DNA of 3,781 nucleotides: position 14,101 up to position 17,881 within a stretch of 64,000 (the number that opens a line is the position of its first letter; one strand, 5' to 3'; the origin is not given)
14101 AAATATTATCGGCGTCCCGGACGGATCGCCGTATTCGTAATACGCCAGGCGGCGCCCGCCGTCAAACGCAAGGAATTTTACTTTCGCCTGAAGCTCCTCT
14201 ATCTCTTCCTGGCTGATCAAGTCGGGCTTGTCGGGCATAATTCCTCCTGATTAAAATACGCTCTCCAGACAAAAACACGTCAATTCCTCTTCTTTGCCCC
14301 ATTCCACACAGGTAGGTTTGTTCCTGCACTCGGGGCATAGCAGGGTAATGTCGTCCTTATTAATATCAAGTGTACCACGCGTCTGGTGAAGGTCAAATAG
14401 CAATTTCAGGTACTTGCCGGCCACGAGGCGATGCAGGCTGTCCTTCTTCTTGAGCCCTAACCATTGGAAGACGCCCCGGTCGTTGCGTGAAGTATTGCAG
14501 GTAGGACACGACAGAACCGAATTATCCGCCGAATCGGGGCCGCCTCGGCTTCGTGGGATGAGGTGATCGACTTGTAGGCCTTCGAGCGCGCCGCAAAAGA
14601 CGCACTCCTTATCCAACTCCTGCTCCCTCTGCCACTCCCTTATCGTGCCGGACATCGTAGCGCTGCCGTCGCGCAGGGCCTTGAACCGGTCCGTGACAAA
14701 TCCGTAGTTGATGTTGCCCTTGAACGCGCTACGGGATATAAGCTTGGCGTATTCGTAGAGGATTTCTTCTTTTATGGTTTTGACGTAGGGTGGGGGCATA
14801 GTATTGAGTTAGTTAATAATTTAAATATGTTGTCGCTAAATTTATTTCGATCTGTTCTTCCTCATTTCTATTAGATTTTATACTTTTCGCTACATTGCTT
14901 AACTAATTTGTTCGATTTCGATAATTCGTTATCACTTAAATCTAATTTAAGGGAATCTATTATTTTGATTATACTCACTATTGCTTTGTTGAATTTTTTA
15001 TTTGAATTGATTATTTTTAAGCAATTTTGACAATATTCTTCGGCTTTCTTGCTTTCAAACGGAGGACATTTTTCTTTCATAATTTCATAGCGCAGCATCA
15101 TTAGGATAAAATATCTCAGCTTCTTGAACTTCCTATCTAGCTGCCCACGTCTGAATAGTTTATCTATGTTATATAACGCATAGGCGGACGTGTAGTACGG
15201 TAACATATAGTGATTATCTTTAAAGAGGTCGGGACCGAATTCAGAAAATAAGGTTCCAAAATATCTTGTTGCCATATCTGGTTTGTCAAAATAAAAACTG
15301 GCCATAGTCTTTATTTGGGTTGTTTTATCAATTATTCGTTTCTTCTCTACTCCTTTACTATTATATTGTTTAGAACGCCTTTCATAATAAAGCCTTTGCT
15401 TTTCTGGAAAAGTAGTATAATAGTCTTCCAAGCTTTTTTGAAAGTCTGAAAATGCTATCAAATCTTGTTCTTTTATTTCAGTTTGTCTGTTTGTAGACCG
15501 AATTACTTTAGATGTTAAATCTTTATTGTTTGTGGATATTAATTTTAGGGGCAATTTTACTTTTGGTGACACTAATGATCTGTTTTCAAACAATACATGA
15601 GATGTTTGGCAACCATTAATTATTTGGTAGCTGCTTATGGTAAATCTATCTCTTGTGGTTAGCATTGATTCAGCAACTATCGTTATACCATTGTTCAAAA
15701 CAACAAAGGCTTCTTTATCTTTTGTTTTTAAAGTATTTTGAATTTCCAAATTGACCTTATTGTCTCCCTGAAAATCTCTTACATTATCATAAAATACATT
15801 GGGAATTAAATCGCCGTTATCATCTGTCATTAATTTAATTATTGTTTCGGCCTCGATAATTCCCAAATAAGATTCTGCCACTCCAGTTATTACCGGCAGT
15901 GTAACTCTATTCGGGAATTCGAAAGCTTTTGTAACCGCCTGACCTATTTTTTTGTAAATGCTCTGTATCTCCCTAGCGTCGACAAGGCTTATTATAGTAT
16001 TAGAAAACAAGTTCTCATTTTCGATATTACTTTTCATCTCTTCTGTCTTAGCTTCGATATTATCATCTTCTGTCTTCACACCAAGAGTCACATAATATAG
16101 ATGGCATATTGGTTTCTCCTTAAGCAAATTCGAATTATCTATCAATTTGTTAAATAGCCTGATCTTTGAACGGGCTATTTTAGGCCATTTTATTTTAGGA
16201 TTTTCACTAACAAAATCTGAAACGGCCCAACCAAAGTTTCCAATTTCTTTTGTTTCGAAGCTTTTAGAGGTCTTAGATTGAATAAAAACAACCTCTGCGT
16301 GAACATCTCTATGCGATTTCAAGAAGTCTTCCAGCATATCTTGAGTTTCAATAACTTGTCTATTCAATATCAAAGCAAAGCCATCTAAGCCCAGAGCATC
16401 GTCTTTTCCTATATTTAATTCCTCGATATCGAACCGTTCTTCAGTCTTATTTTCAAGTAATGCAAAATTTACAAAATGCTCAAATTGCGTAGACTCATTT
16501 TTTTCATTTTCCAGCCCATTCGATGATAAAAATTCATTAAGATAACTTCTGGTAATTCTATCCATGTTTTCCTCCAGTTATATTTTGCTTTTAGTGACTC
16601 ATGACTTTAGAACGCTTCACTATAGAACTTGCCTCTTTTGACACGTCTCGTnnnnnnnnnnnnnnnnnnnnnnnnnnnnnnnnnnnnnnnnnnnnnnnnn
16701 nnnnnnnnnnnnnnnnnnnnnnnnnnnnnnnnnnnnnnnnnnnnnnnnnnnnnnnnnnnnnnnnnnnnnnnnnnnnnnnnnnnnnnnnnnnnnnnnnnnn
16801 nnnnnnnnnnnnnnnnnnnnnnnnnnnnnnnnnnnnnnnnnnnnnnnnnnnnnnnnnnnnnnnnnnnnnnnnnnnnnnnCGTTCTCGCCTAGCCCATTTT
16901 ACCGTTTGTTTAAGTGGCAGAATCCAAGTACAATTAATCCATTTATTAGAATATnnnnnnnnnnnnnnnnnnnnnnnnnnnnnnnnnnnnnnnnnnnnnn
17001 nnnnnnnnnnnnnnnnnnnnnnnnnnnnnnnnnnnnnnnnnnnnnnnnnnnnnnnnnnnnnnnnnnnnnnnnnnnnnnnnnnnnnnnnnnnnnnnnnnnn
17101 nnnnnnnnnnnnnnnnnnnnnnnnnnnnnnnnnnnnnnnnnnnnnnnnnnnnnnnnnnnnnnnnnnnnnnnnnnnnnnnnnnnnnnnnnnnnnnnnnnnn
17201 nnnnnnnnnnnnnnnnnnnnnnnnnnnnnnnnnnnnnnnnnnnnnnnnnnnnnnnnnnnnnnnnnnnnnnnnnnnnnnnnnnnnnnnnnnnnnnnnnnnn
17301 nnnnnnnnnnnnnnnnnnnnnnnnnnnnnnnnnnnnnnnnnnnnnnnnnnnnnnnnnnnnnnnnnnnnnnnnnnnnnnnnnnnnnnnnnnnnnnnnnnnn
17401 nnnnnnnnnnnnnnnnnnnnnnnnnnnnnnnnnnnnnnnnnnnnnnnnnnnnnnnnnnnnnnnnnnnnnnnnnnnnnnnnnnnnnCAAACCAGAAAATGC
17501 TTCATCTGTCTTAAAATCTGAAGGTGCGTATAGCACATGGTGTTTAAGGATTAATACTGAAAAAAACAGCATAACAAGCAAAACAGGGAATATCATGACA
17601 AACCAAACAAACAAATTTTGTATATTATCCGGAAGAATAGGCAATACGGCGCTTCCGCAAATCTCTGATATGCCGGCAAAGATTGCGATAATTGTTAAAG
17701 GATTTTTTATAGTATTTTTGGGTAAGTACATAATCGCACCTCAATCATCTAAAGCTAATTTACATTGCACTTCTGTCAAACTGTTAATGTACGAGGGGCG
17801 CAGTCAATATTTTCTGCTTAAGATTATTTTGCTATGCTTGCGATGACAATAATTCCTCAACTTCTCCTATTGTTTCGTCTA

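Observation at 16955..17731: Unrecognised 2-TM membrane protein as a candidate effector of the island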

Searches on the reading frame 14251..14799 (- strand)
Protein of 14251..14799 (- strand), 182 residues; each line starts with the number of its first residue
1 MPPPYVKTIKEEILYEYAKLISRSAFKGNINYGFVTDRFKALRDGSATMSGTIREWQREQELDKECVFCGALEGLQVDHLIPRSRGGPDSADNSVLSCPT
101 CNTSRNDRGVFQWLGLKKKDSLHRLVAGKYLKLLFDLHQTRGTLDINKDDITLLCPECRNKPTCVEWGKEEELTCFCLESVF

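Call 4: search_protein_families(library=pfam, proteins=[window:14251-14799:-], max_evalue=1)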
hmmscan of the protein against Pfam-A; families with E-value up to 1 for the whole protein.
window:14251-14799:- (182 aa): 10 families
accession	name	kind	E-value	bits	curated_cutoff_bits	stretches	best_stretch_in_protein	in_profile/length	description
PF01844.29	HNH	-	5.3e-13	49.3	21.4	1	66-108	1-47/47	HNH endonuclease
PF14279.12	HNH_5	-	5.7e-07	29.8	27.5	1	66-104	1-42/56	HNH endonuclease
PF13395.12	HNH_4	-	1.5e-05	25.2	22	1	74-107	17-50/54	HNH endonuclease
PF08274.17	Zn_Ribbon_YjdM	-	0.0015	19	30.8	0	148-159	15-26/30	PhnA Zinc-Ribbon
PF25169.1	DUF7830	-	0.066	13.5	27.5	0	136-160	16-42/72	Domain of unknown function (DUF7830)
PF14616.11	Rua1_C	-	0.11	13.2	27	0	88-123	16-49/122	Transcription regulator Rua1, C-terminal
PF22109.2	Zn_ribbon_tTFIIB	-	0.13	12.6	28.6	1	64-79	10-25/40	Transcription factor IIB, zinc ribbon, Trypanosome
PF24441.1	DUF7560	-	0.14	12.3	27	0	149-160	2-13/44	Family of unknown function (DUF7560)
PF24440.1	DUF7559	-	0.4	11.4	27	0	88-105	28-45/52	Family of unknown function (DUF7559)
PF08792.16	A2L_zn_ribbon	-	0.58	10.4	22.9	0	144-158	13-27/33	A2L zinc ribbon domain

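Call 5: search_protein_families(library=padloc, proteins=[window:14251-14799:-], max_evalue=1)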
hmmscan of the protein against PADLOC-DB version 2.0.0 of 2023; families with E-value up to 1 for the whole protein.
window:14251-14799:- (182 aa): 20 families
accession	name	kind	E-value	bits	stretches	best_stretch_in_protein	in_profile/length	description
PDLC00973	Cas9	-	6.4e-06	23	1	72-124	622-674/830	CRISPR subtype II RNA-guided endonuclease Cas9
PDLC01256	Cas9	-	3e-05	21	1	72-120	526-573/711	"CAS-II-A,CAS-II-B,CAS-II-C; effector__SPE"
PDLC04266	PDC-M01B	-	0.00016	19.4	1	50-108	82-141/281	-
PDLC03656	mREase_IV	-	0.00017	19.4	1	75-103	225-253/277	Type IV methyl-directed restriction enzyme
PDLC04268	PDC-M01B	-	0.00028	18.3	1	35-105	59-129/275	-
PDLC00317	PtuB1|PtuB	-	0.00087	17.2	1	64-105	60-103/244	Unknown function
PDLC00315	PtuB1|PtuB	-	0.0013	16.6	1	63-109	30-80/227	Unknown function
PDLC00975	Cas9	-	0.0061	12.8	1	74-141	616-684/1120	Cas9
PDLC04253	PDC-M01B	-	0.0063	13.8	1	64-108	106-152/366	-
PDLC03662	mREase_IV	-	0.0069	12.9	1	70-104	499-533/560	Type IV methyl-directed restriction enzyme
PDLC04248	PDC-M01B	-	0.0074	14.2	1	61-107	32-80/216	-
PDLC01460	Cas9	-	0.0074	12.5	1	71-108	513-550/901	"CAS-II-A,CAS-II-B,CAS-II-C; effector__SPE"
PDLC04259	PDC-M01B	-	0.0079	14.2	1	62-107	93-140/277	-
PDLC04251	PDC-M01B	-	0.012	13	1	64-107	99-144/279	-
PDLC04264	PDC-M01B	-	0.014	13.1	1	60-107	97-146/282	-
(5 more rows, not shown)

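Call 6: search_protein_families(library=ncbifam, proteins=[window:14251-14799:-], max_evalue=1)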
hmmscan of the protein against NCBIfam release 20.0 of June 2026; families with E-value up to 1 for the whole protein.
window:14251-14799:- (182 aa): 6 families
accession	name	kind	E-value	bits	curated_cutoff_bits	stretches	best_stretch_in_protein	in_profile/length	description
NF049971.1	CRISPR_Cas9d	exception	8.1e-11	41.3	375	1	63-119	545-607/986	type II CRISPR RNA-guided endonuclease Cas9d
NF040563.1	guided_IscB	equivalog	1.5e-09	37.4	175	1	63-114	192-244/314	RNA-guided endonuclease IscB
TIGR01865.2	cas_Csn1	equivalog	4.9e-06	25.1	100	1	75-120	594-637/1070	type II CRISPR RNA-guided endonuclease Cas9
NF001976.0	PRK00762.1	equivalog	0.0054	16.5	146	0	40-104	49-101/124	hydrogenase maturation nickel metallochaperone HypA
NF038384.1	zinc_YnfU_fam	subfamily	0.017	14.7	36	0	150-160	36-46/52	YnfU family zinc-binding protein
NF047912.1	ECs_2282_CxxC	subfamily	0.81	9.6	37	0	151-161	1-11/60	ECs_2282 family putative zinc-binding protein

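Call 8: search_protein_families(library=phrogs, proteins=[window:14251-14799:-], max_evalue=1)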
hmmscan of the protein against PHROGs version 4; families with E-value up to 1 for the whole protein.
window:14251-14799:- (182 aa): 40 families (the best 25 are shown)
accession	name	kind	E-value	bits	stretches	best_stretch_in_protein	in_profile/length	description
phrog_2214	-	DNA, RNA and nucleotide metabolism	3e-13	50.7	1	47-124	173-255/429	HNH endonuclease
phrog_8660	-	DNA, RNA and nucleotide metabolism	6.2e-13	50.3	1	41-119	101-190/196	HNH endonuclease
phrog_2118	-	DNA, RNA and nucleotide metabolism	3.9e-12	47.3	1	37-113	151-229/301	HNH endonuclease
phrog_338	-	DNA, RNA and nucleotide metabolism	1e-09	39.3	1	51-108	192-262/340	HNH endonuclease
phrog_16726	-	DNA, RNA and nucleotide metabolism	5e-09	37.3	1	64-108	94-143/308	HNH endonuclease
phrog_1035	-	DNA, RNA and nucleotide metabolism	1.2e-08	36.2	1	46-124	141-229/271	endonuclease VII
phrog_7370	-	DNA, RNA and nucleotide metabolism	4e-08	34.3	1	56-106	37-84/115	HNH endonuclease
phrog_6050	-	DNA, RNA and nucleotide metabolism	5e-08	33.2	1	62-110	310-362/402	HNH endonuclease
phrog_7785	-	DNA, RNA and nucleotide metabolism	8e-08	33.4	1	63-105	70-111/147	HNH endonuclease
phrog_1271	-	DNA, RNA and nucleotide metabolism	5.1e-07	30.4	1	53-115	253-325/361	HNH endonuclease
phrog_589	-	DNA, RNA and nucleotide metabolism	6.5e-07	30.3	1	49-108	74-141/179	HNH endonuclease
phrog_5718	-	DNA, RNA and nucleotide metabolism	1.4e-06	28.6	1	60-113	125-181/394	HNH endonuclease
phrog_32453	-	DNA, RNA and nucleotide metabolism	1.3e-05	26.4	1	61-110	70-119/175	HNH endonuclease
phrog_14314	-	DNA, RNA and nucleotide metabolism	2.1e-05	25.9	1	64-104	17-60/252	HNH endonuclease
phrog_144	-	DNA, RNA and nucleotide metabolism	8.7e-05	23.2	1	56-108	80-135/175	HNH endonuclease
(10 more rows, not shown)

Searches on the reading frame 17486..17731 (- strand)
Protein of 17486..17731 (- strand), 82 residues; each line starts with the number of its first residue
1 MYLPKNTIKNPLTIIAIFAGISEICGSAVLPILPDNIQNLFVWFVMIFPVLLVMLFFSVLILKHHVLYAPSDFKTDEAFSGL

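Call 91: find_homologous_proteins(query=window:17486-17731:-, max_evalue=0.00001)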
Query window:17486-17731:- (82 aa): 81 proteins with E <= 0.00001 among 81 candidates.
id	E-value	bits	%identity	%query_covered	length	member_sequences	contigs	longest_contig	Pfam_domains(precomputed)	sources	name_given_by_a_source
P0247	2.3e-22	96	63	88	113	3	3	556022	-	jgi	-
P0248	1.2e-21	94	63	88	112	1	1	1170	-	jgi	jgi:hypothetical protein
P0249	2.3e-21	93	58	95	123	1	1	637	-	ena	-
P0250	3.0e-21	93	60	89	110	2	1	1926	-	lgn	-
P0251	3.5e-21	93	61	88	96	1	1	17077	-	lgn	-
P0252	3.8e-21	93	60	88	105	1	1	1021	-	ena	-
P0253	4.2e-21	92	57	94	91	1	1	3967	-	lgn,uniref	uniref:Uncharacterized protein n=1 Tax=Rheinheimera sp. BAL341 TaxID=1708203 RepID=A0A486XJL6_9GAMM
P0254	7.8e-21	92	58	93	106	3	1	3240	-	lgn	-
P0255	1.6e-20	91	56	89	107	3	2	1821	-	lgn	-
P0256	1.7e-20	90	63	89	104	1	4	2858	-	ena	-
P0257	1.7e-20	90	57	94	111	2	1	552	-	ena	-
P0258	1.8e-20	90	62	93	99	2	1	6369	-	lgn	-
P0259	2.2e-20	90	58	90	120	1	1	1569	-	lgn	-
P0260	2.2e-20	90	53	94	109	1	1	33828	-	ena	-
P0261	2.3e-20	90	58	93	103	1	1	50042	-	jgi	jgi:hypothetical protein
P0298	4.4e-17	80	56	89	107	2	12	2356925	-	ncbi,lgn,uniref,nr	ncbi:hypothetical protein M634_22465 [Vibrio parahaemolyticus O1:Kuk str. FDA_R31]|uniref:hypothetic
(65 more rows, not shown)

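Call 92: find_encoding_contigs(protein=P0298, flank=6000, max_places=2)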
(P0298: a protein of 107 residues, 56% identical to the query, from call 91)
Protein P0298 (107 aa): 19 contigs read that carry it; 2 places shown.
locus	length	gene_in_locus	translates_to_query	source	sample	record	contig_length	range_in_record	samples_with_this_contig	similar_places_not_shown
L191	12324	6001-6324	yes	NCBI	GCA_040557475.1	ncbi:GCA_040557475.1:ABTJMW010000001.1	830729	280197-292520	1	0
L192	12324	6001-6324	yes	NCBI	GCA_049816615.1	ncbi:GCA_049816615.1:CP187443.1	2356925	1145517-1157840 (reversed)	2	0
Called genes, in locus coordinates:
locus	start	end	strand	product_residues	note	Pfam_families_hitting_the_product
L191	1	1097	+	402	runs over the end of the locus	PF02486:Rep_trans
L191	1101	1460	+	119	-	PF06950:DUF1293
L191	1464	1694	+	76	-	-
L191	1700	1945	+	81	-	-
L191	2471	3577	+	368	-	-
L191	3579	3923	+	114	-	PF10734:DUF2523 (weak)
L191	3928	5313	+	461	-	PF05707:Zot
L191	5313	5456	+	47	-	-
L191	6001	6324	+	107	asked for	-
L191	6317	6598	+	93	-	-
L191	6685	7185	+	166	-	-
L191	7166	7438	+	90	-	-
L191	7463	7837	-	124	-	-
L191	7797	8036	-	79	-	PF12472:DUF3693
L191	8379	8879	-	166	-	-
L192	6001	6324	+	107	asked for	-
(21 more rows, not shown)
